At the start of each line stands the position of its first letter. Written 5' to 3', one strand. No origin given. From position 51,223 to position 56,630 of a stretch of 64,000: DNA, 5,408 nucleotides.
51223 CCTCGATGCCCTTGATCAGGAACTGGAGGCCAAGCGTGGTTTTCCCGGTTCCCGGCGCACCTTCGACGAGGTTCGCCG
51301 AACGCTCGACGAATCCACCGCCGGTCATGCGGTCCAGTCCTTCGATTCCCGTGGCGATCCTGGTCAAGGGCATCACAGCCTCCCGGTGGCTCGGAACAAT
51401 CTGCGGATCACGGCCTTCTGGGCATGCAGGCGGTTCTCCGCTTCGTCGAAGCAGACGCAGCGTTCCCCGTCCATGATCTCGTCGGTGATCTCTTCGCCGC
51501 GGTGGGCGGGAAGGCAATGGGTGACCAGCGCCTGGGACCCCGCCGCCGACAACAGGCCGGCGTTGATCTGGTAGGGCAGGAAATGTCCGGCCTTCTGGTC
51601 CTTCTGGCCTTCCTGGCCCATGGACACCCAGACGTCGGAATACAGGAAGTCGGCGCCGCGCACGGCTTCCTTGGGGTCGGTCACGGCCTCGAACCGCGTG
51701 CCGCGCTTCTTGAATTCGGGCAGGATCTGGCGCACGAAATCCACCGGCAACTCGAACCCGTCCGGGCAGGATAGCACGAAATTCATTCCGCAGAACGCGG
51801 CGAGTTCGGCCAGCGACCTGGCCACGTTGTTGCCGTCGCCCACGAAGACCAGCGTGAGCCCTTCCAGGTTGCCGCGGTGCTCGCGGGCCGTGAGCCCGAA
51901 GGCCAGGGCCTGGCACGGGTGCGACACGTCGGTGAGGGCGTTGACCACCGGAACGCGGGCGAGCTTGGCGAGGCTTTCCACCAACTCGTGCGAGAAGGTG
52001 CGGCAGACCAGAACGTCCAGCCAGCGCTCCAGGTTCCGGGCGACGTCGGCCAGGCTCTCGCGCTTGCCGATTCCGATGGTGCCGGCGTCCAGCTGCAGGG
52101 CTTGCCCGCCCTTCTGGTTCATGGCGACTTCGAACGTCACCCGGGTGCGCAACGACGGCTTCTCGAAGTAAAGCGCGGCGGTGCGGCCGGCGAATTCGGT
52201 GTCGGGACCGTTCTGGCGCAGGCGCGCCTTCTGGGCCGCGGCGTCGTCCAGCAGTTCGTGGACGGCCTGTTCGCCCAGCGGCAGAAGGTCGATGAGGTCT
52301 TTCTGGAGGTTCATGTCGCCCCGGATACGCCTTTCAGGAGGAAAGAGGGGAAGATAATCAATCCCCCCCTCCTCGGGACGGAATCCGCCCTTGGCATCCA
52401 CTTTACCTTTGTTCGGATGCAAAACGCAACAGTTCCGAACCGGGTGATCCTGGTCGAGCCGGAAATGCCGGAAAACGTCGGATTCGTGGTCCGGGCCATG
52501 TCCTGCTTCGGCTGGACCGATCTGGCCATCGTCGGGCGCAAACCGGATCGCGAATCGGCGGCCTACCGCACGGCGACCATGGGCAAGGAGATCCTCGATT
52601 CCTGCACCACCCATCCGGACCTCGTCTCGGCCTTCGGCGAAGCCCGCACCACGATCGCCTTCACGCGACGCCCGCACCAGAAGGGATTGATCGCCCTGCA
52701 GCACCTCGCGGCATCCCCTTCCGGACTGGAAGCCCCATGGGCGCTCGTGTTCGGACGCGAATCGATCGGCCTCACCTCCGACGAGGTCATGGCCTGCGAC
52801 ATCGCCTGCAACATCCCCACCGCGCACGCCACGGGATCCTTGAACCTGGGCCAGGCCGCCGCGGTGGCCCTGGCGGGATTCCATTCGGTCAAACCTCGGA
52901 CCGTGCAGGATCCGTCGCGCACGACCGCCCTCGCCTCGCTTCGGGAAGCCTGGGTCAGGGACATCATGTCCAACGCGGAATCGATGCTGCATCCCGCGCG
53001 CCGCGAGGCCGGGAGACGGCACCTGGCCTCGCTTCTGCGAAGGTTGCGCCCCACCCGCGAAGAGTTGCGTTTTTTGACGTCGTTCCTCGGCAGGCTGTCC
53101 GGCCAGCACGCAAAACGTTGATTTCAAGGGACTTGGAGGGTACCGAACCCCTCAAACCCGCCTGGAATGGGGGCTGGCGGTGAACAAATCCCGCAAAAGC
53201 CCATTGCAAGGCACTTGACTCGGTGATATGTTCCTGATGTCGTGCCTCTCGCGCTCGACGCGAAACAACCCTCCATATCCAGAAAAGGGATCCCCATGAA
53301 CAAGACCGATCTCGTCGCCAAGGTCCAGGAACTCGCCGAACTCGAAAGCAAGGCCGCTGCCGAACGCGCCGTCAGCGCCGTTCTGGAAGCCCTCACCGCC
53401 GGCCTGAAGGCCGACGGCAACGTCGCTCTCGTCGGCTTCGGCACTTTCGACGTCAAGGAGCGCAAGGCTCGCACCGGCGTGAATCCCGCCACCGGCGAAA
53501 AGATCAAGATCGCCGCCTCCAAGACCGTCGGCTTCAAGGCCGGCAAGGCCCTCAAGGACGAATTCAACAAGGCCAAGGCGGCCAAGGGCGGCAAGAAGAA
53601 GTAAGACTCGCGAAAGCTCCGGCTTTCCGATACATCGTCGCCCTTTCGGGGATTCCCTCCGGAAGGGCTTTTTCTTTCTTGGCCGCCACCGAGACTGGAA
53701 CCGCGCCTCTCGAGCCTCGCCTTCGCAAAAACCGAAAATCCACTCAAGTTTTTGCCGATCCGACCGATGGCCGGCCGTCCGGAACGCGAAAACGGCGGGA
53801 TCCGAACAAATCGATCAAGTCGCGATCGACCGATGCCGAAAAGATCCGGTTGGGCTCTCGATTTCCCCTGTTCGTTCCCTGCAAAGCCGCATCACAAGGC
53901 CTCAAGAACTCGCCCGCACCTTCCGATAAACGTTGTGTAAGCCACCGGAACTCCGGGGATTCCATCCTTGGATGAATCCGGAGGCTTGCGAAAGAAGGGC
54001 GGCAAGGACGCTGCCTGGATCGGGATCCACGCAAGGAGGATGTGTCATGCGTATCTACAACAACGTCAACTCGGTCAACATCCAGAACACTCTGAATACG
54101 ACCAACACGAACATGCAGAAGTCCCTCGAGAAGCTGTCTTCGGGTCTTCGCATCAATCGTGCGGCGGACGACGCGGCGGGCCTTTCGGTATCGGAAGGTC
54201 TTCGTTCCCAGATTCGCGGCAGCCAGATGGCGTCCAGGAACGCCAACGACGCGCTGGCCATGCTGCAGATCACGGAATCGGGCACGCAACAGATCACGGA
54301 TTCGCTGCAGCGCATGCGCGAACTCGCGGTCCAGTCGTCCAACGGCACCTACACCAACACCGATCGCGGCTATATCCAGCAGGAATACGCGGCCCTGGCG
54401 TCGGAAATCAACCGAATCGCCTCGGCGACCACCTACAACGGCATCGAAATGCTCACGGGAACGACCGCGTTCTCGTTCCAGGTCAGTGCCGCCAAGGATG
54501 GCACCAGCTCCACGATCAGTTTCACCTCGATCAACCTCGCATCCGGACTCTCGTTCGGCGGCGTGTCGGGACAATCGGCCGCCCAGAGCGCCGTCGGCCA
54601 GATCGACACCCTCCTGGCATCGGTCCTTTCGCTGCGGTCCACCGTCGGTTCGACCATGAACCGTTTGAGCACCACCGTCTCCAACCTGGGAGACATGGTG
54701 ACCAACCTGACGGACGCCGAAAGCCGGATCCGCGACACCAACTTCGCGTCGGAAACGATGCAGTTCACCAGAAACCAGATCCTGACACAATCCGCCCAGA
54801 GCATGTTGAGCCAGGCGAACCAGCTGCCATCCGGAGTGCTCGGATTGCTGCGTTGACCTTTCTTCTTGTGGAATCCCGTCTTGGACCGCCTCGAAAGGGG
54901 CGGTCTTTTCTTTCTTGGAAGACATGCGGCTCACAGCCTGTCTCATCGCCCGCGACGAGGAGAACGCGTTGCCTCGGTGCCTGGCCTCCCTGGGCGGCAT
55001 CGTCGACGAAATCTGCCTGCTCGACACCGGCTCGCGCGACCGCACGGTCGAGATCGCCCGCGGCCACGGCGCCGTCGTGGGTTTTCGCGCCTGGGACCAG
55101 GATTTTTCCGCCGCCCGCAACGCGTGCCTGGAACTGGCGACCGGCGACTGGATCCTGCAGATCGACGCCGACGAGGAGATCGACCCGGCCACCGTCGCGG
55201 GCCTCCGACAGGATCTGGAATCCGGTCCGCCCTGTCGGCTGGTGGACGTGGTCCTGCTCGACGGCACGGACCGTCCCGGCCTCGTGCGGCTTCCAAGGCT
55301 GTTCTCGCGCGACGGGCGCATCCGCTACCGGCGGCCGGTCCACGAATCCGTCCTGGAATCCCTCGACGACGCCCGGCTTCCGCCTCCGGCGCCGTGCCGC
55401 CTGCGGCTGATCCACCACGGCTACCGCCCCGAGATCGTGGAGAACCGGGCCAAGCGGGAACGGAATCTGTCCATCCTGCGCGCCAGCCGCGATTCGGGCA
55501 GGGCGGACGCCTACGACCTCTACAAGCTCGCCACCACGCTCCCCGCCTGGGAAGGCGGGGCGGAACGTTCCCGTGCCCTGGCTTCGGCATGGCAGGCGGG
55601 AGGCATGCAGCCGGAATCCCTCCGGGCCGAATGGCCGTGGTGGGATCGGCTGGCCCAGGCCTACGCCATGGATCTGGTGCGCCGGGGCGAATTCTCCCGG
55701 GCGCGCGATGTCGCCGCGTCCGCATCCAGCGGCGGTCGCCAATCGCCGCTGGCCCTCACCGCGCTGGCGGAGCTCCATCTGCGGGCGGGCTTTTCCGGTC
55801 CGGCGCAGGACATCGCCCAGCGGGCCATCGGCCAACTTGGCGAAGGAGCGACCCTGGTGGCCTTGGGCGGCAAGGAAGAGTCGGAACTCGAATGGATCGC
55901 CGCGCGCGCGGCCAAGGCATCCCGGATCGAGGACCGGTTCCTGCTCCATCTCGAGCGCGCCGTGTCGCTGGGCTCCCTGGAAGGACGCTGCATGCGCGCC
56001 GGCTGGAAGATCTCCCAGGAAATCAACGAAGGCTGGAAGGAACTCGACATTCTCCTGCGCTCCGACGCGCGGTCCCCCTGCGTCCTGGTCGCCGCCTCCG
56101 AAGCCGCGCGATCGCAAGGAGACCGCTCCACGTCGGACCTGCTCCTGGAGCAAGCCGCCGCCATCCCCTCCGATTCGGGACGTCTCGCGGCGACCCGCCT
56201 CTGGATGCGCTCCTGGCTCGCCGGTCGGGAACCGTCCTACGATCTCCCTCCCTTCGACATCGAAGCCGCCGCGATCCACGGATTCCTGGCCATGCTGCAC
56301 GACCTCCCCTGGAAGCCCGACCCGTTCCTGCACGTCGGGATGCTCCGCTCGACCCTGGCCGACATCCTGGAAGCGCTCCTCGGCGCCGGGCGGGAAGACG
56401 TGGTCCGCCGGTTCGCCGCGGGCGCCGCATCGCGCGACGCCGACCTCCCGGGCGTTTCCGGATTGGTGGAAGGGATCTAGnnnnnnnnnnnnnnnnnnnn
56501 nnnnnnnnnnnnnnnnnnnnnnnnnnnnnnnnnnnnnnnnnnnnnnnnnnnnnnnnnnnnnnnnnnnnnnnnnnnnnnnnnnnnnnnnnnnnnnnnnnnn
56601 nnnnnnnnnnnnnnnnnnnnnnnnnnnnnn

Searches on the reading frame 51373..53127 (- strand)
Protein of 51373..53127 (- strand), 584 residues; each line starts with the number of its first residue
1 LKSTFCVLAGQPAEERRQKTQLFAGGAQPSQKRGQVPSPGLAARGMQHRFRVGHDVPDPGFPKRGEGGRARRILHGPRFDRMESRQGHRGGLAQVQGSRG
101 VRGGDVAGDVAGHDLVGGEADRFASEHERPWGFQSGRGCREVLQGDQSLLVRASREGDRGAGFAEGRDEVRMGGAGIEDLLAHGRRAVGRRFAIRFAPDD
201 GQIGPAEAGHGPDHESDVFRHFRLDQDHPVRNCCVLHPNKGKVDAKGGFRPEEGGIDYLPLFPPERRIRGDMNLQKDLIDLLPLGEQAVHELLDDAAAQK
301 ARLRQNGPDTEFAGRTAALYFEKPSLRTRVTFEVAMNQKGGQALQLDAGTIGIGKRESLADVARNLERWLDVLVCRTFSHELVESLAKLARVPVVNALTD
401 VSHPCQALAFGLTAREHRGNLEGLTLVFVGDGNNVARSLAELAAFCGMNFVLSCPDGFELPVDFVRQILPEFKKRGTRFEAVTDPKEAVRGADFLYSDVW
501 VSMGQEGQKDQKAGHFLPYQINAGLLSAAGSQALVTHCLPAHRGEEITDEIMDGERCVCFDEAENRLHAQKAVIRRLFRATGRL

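Call 23: search_protein_families(library=pfam, proteins=[window:51373-53127:-], max_evalue=0.0001)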
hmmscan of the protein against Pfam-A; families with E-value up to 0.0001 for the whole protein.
window:51373-53127:- (584 aa): 2 families
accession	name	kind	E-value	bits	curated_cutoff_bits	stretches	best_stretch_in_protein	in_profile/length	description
PF00185.30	OTCace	-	9.4e-51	172.4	29.4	1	422-574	1-154/157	Aspartate/ornithine carbamoyltransferase, Asp/Orn binding domain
PF02729.26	OTCace_N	-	1.2e-37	129.7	29.9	1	276-416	1-148/148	Aspartate/ornithine carbamoyltransferase, carbamoyl-P binding domain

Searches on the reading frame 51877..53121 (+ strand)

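Call 23: search_protein_families(library=pfam, proteins=[window:51877-53121:+], max_evalue=0.0001)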
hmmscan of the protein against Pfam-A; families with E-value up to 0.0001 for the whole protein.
window:51877-53121:+ (414 aa): 1 family
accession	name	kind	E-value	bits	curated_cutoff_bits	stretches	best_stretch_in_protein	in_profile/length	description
PF00588.24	SpoU_methylase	-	2.3e-22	80.1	29.7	1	189-332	3-141/142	SpoU rRNA Methylase family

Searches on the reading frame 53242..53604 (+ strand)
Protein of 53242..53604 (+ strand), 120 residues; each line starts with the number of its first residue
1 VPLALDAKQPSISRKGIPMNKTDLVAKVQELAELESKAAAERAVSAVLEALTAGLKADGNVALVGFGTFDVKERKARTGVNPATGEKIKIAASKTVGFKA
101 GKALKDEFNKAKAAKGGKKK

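Call 28: search_protein_families(library=pfam, proteins=[window:53242-53604:+], max_evalue=0.0001)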
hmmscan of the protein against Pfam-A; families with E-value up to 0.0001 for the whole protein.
window:53242-53604:+ (120 aa): 1 family
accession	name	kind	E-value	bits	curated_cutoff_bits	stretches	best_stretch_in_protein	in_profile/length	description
PF00216.26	Bac_DNA_binding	-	1.3e-29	102.7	22.4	1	19-109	1-90/90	Bacterial DNA-binding protein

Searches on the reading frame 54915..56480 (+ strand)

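Call 29: search_protein_families(library=pfam, proteins=[window:54915-56480:+], max_evalue=0.0001)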
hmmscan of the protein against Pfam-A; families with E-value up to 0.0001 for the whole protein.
window:54915-56480:+ (521 aa): 2 families
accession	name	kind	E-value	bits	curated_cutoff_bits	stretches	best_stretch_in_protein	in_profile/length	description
PF00535.33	Glycos_transf_2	-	2.2e-17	63.9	23.3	1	9-105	3-107/168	Glycosyl transferase family 2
PF13704.12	Glyco_tranf_2_4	-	3.2e-07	31.2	27.5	1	13-87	1-82/98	Glycosyl transferase family 2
